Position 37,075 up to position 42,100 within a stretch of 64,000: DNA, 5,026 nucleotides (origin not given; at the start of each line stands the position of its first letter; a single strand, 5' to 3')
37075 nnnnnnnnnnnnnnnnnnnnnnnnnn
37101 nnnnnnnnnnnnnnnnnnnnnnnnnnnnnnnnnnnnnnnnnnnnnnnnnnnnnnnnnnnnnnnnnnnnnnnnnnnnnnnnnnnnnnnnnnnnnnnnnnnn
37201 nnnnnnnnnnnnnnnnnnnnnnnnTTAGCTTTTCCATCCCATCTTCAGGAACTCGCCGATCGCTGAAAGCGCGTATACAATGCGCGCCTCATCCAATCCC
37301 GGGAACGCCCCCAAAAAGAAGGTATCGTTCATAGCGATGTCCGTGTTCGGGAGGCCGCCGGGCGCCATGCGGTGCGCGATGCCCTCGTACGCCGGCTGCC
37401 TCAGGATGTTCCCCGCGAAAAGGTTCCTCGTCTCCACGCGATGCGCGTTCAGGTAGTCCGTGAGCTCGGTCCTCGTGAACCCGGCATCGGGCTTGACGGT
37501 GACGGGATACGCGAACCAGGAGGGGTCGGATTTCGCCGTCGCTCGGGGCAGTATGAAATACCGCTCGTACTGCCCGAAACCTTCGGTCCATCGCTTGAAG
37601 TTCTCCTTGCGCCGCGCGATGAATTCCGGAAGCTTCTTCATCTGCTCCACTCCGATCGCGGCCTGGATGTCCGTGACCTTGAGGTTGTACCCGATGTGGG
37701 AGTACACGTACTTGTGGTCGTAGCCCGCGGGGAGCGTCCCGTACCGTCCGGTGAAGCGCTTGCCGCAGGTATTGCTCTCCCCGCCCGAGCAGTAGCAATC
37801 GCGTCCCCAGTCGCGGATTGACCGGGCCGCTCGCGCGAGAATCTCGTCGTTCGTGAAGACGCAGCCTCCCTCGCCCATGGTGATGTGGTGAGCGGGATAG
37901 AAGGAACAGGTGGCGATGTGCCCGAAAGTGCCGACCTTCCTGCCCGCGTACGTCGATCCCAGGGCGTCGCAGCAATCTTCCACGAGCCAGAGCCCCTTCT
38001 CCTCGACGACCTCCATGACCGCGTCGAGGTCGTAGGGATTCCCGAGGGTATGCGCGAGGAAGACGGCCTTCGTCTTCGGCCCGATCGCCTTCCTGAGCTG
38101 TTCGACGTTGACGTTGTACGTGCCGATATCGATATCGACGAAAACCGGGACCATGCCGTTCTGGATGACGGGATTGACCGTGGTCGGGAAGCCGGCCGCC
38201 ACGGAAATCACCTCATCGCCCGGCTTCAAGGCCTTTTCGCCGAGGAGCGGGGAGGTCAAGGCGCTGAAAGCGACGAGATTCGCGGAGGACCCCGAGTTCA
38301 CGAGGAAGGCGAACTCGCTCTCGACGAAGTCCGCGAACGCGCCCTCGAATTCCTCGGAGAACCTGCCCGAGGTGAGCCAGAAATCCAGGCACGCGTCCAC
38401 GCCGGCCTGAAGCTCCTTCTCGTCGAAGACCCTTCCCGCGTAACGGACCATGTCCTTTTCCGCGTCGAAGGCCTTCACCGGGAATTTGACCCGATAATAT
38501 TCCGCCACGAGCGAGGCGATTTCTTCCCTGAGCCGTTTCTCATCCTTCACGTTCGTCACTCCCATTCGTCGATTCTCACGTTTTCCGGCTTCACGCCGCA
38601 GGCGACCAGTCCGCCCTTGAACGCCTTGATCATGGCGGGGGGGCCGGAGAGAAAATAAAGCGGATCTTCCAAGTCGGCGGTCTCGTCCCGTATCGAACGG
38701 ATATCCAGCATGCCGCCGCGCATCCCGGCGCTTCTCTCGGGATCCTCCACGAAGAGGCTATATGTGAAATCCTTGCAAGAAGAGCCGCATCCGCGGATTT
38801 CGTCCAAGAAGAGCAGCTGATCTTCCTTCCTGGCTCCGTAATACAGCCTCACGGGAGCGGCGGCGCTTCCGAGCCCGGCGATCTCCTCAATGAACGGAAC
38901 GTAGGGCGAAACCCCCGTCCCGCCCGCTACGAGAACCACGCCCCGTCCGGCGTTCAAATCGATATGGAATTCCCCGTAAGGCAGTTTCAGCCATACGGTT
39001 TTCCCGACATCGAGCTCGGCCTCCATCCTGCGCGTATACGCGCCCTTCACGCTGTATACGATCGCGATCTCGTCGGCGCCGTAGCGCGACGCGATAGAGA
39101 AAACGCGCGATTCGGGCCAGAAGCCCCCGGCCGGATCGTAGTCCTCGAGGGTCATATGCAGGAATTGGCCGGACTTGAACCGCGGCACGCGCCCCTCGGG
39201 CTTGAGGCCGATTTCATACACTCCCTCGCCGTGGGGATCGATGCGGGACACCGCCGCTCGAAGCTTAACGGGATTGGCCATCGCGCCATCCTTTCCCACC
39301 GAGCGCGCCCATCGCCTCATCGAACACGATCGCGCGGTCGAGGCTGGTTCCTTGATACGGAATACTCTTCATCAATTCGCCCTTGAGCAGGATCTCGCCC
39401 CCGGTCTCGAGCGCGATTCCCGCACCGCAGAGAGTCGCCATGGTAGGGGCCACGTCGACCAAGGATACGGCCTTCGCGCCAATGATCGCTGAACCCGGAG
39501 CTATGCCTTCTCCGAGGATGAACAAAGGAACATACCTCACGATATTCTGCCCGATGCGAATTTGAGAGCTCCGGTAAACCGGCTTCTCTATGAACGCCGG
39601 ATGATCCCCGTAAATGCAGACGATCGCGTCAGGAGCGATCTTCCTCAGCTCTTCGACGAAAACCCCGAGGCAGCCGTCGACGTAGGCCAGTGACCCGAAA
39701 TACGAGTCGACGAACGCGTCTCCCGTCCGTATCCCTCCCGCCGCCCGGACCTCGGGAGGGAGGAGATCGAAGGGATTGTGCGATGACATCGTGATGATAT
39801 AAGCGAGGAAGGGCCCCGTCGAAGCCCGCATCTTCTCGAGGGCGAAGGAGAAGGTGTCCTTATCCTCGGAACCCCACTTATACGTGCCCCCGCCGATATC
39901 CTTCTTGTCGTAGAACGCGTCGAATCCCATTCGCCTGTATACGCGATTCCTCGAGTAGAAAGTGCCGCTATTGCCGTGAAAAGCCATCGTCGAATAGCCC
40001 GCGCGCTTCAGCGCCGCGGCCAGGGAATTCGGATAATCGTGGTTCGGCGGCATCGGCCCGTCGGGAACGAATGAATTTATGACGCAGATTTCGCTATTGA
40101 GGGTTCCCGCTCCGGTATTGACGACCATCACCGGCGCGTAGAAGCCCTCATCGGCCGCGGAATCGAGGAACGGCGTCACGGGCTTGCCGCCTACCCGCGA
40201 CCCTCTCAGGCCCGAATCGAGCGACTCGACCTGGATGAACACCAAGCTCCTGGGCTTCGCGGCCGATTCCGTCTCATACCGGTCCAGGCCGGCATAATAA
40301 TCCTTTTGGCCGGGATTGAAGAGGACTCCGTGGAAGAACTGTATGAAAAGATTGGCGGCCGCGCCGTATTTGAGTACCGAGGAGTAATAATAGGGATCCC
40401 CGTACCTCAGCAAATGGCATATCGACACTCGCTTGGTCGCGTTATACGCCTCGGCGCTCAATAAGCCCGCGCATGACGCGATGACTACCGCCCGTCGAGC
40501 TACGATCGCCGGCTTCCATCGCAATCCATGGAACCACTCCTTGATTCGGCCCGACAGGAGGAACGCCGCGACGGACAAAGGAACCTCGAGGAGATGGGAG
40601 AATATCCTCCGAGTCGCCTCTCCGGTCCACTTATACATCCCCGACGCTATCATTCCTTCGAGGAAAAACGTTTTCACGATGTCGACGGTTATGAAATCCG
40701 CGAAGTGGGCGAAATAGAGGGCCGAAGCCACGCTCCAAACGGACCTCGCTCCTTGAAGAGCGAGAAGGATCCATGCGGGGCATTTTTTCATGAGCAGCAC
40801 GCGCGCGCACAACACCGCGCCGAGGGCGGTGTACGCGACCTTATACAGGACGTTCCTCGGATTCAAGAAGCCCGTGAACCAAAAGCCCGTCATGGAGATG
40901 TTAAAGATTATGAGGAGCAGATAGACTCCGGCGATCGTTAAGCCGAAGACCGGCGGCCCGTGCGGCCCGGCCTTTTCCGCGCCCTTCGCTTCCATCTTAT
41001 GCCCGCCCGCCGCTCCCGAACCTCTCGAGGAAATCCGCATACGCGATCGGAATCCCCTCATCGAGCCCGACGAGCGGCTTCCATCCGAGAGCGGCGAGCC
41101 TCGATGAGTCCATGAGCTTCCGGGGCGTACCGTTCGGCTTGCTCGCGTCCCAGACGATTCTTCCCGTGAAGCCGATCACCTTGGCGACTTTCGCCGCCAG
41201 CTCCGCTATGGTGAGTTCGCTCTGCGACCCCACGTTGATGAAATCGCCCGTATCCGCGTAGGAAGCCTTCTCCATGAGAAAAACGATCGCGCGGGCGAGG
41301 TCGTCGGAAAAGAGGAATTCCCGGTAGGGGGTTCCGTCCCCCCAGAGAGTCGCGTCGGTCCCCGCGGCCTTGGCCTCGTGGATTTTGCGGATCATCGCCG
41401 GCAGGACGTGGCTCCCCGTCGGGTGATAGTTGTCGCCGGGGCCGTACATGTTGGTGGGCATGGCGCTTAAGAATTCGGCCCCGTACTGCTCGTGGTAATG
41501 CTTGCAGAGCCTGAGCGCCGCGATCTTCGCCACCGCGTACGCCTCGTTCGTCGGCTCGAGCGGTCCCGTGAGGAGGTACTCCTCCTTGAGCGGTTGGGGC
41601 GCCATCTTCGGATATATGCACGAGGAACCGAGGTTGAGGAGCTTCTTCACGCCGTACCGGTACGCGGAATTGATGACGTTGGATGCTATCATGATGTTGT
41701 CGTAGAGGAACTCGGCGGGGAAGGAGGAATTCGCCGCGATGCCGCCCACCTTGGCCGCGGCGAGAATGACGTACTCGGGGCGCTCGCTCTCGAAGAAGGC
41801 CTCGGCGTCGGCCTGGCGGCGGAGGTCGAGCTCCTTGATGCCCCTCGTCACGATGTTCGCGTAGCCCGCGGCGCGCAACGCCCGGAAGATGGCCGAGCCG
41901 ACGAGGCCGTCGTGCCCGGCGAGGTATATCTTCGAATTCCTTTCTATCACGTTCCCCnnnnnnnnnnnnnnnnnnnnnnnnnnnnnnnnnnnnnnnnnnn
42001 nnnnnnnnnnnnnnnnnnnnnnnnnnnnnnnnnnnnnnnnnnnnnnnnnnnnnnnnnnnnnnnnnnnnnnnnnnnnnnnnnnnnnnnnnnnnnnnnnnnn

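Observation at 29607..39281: Complete CDP-3,6-dideoxyhexose pathway followed by a YerE/YerF-like TPP enzyme plus SDR pair: a probable branched-chain dideoxy sugar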

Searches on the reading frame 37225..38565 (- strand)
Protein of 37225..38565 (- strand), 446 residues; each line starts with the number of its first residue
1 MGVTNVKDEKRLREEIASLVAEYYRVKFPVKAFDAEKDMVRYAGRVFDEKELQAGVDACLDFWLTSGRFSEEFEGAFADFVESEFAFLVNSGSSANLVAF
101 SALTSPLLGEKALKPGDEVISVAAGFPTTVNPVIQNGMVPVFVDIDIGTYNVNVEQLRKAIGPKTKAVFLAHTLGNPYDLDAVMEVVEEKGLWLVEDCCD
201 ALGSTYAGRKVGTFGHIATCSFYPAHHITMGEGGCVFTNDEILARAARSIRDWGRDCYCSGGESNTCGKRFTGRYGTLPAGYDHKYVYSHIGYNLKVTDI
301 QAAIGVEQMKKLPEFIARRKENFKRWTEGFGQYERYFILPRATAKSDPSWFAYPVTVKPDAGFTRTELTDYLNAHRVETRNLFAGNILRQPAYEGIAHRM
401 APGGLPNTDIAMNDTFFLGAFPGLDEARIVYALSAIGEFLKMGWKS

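Call 4: search_protein_families(library=pfam, proteins=[window:37225-38565:-])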
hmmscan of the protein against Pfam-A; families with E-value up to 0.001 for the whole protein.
window:37225-38565:- (446 aa): 4 families
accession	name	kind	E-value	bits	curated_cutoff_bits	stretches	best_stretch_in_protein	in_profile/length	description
PF01041.23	DegT_DnrJ_EryC1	-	2.4e-92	310.4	19.8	1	50-430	5-353/360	DegT/DnrJ/EryC1/StrS aminotransferase family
PF01053.26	Cys_Met_Meta_PP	-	5.4e-05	22.3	27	1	71-198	55-174/381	Cys/Met metabolism PLP-dependent enzyme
PF01212.27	Beta_elim_lyase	-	0.00047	20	27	1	72-199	36-170/288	Beta-eliminating lyase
PF00155.27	Aminotran_1_2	-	0.00082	19.1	19.7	0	70-197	44-185/361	Aminotransferase class I and II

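Call 5: search_protein_families(library=ncbifam, proteins=[window:37225-38565:-])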
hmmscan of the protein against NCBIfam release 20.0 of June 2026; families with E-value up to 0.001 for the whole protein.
window:37225-38565:- (446 aa): 18 families
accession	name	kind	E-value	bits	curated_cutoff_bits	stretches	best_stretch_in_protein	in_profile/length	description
NF011936.0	PRK15407.1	equivalog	9.1e-203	673.8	423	1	7-441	4-437/440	lipopolysaccharide biosynthesis protein RfbH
TIGR03588.1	PseC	equivalog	4.3e-60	203.6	423.5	1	39-427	1-367/380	UDP-4-amino-4,6-dideoxy-N-acetyl-beta-L-altrosamine transaminase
TIGR04181.1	NHT_00031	hypoth_equivalog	4.6e-50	170.5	420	2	49-250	10-220/359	LegC family aminotransferase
NF008658.2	PRK11658.1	equivalog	5.7e-40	137.1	631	1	42-438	7-375/379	UDP-4-amino-4-deoxy-L-arabinose aminotransferase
NF008687.0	PRK11706.1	equivalog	1.5e-39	135.8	375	1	67-378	30-315/375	dTDP-4-amino-4,6-dideoxygalactose transaminase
TIGR02379.1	ECA_wecE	subfamily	3.7e-33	114.8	434.85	1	66-375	29-313/376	dTDP-4-amino-4,6-dideoxy-D-glucose transaminase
TIGR04427.1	PLP_DesI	equivalog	3.7e-31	108.6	650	1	46-259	28-233/390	dTDP-4-dehydro-6-deoxyglucose aminotransferase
NF006488.0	PRK08912.1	equivalog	2.1e-07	30.3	498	1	100-178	97-172/387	aminotransferase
NF004770.0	PRK06108.1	subfamily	8.4e-07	28.1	422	1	108-197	111-209/396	pyridoxal phosphate-dependent aminotransferase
NF005817.0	PRK07683.1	equivalog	2.4e-05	23.2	575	1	112-197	109-200/387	aminotransferase A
NF006569.0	PRK09082.1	subfamily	0.00017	20.8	420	1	112-197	111-202/386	methionine aminotransferase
NF005305.0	PRK06836.1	equivalog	0.00018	20.9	376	1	112-171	118-177/396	pyridoxal phosphate-dependent aminotransferase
NF006096.0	PRK08248.1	equivalog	0.00053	18.7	726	1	114-211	101-197/431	homocysteine synthase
TIGR01976.1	am_tr_V_VC1184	hypoth_equivalog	0.00067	19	352.35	1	103-201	94-198/401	cysteine desulfurase-like protein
NF005816.0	PRK07682.1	equivalog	0.00069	18.3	620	1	112-173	110-172/390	aminotransferase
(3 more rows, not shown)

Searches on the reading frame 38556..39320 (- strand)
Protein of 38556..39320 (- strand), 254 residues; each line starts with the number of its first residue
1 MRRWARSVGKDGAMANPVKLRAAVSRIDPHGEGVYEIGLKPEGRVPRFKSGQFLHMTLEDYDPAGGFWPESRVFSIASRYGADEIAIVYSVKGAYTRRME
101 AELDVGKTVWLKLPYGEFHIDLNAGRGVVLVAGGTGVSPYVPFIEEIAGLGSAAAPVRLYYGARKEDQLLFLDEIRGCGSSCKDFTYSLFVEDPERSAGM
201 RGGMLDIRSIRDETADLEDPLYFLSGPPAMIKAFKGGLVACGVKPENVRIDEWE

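Call 4: search_protein_families(library=pfam, proteins=[window:38556-39320:-])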
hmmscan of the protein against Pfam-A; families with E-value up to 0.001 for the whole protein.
window:38556-39320:- (254 aa): 1 family
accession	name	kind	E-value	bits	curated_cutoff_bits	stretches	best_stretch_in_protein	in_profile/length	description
PF00175.26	NAD_binding_1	-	6.4e-12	46.5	22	1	130-234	1-107/109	Oxidoreductase NAD-binding domain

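Call 5: search_protein_families(library=ncbifam, proteins=[window:38556-39320:-])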
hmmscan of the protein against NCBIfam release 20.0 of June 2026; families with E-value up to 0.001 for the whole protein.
window:38556-39320:- (254 aa): 20 families
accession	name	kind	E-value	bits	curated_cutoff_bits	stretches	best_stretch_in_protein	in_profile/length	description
NF040810.1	BenC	equivalog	2e-21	76.5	430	1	17-248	102-325/333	benzoate 1,2-dioxygenase electron transfer component BenC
NF005963.0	PRK08051.1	equivalog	3.2e-20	72.4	230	1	20-238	4-214/233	NAD(P)H-flavin reductase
NF009805.0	PRK13289.1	equivalog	7.3e-20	71.2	432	1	42-250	179-389/399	NO-inducible flavohemoprotein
NF045803.1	MethMoxFADbindMmoC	equivalog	3.6e-19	68.7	500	1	45-248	137-335/343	aromatic/alkene monooxygenase hydroxylase FAD-binding subunit MmoC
NF008822.0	PRK11872.1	equivalog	9.2e-18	64.3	402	1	90-238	175-320/341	anthranilate 1,2-dioxygenase electron transfer component AntC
NF052252.1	flav_redu_LuxG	exception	6.3e-14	51.7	340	1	22-243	3-219/232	flavin mononucleotide reductase LuxG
TIGR02911.1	sulfite_red_B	equivalog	8.3e-14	51.3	288.6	1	27-251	13-222/261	anaerobic sulfite reductase subunit AsrB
TIGR02160.1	PA_CoA_Oxy5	hypoth_equivalog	4.2e-12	45.5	420.8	1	70-252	50-240/352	1,2-phenylacetyl-CoA epoxidase subunit PaaE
TIGR01941.1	nqrF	equivalog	1e-11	44.5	295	1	103-252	249-402/405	NADH:ubiquinone reductase (Na(+)-transporting) subunit F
NF006220.0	PRK08345.1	subfamily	6e-10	38.8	395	1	47-249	42-247/294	cytochrome-c3 hydrogenase subunit gamma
NF000796.0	PRK00054.1-1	equivalog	3.2e-09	36.4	224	1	86-180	54-142/254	dihydroorotate dehydrogenase electron transfer subunit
NF007964.0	PRK10684.1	equivalog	8.1e-08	31.6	383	1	92-248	78-232/333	NADH oxidoreductase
NF040830.1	sulfhyd_ShyC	equivalog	2.8e-06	26.7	600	1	48-175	39-157/288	NAD(P)-dependent hydrogenase/sulfhydrogenase 2 subunit gamma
NF000798.0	PRK00054.1-3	equivalog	5.3e-06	26.3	219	1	33-167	19-138/244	dihydroorotate dehydrogenase electron transfer subunit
NF000799.0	PRK00054.1-4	equivalog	8.8e-06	25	314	1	32-236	17-204/258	dihydroorotate dehydrogenase electron transfer subunit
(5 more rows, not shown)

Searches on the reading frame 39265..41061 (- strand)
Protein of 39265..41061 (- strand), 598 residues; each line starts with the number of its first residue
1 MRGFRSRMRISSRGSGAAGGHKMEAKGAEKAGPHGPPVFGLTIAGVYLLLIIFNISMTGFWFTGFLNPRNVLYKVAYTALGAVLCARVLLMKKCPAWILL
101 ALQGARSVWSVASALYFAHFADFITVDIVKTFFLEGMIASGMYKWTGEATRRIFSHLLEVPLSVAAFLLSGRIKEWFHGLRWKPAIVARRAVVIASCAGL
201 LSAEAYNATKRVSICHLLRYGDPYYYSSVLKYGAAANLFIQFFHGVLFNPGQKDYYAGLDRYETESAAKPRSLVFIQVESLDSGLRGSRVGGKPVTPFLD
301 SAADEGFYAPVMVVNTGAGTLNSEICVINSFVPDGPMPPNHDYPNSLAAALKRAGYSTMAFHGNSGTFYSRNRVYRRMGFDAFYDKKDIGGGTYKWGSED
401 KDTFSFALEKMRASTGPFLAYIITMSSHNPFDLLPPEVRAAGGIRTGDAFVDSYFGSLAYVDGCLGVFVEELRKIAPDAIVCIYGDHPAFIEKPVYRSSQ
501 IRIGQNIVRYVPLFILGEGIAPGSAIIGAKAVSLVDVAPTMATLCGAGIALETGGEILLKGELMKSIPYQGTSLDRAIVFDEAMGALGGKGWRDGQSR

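Call 4: search_protein_families(library=pfam, proteins=[window:39265-41061:-])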
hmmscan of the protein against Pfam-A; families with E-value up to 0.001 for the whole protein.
window:39265-41061:- (598 aa): 1 family
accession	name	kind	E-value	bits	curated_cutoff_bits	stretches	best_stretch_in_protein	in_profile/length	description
PF00884.28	Sulfatase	-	8.5e-34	117.7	25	1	273-546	3-300/301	Sulfatase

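Call 5: search_protein_families(library=ncbifam, proteins=[window:39265-41061:-])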
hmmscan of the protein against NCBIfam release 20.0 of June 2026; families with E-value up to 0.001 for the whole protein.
window:39265-41061:- (598 aa): 3 families
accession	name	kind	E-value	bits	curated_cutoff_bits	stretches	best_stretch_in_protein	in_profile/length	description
NF053595.1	LptchSynLtaSGpos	equivalog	2.3e-36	125.5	970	1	267-547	234-528/626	lipoteichoic acid synthase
NF009027.0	PRK12363.1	equivalog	1.3e-05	24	572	1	268-550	154-447/703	phosphoglycerol transferase I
TIGR03417.1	chol_sulfatase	equivalog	0.00019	20.5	433.45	1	453-550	254-349/500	choline-sulfatase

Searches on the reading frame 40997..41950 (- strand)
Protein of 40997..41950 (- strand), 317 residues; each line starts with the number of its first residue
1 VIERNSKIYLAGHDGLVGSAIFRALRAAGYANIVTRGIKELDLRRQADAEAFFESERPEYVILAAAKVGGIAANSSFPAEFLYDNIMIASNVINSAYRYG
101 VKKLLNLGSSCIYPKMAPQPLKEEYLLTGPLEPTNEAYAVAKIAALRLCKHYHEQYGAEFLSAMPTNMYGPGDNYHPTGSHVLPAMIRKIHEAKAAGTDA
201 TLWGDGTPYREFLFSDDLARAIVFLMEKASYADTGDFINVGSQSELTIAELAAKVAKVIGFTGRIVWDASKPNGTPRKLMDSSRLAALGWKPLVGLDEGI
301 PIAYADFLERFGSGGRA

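Call 53: search_protein_families(library=ncbifam, proteins=[window:40997-41950:-], max_evalue=0.00001)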
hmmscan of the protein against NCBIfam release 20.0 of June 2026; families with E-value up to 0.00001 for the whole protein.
window:40997-41950:- (317 aa): 6 families
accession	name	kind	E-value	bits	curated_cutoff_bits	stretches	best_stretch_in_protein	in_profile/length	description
NF047922.1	GDPFucSynFcl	equivalog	1.3e-133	445.2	500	1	5-310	2-304/308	GDP-L-fucose synthase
TIGR01181.1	dTDP_gluc_dehyt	equivalog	6.4e-20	71.5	365.1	1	42-302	58-306/321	dTDP-glucose 4,6-dehydratase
TIGR04180.1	EDH_00030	hypoth_equivalog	6.4e-19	68.1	475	1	66-271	78-268/297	NAD-dependent 4,6-dehydratase LegB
TIGR01179.1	galE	equivalog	1.9e-12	46.7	262.3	1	40-298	53-316/332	UDP-glucose 4-epimerase GalE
NF007490.0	PRK10084.1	subfamily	3e-08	33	649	1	132-301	162-328/361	dTDP-glucose 4,6-dehydratase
NF007582.0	PRK10217.1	equivalog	1.5e-07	30.9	698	1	41-300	58-324/355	dTDP-glucose 4,6-dehydratase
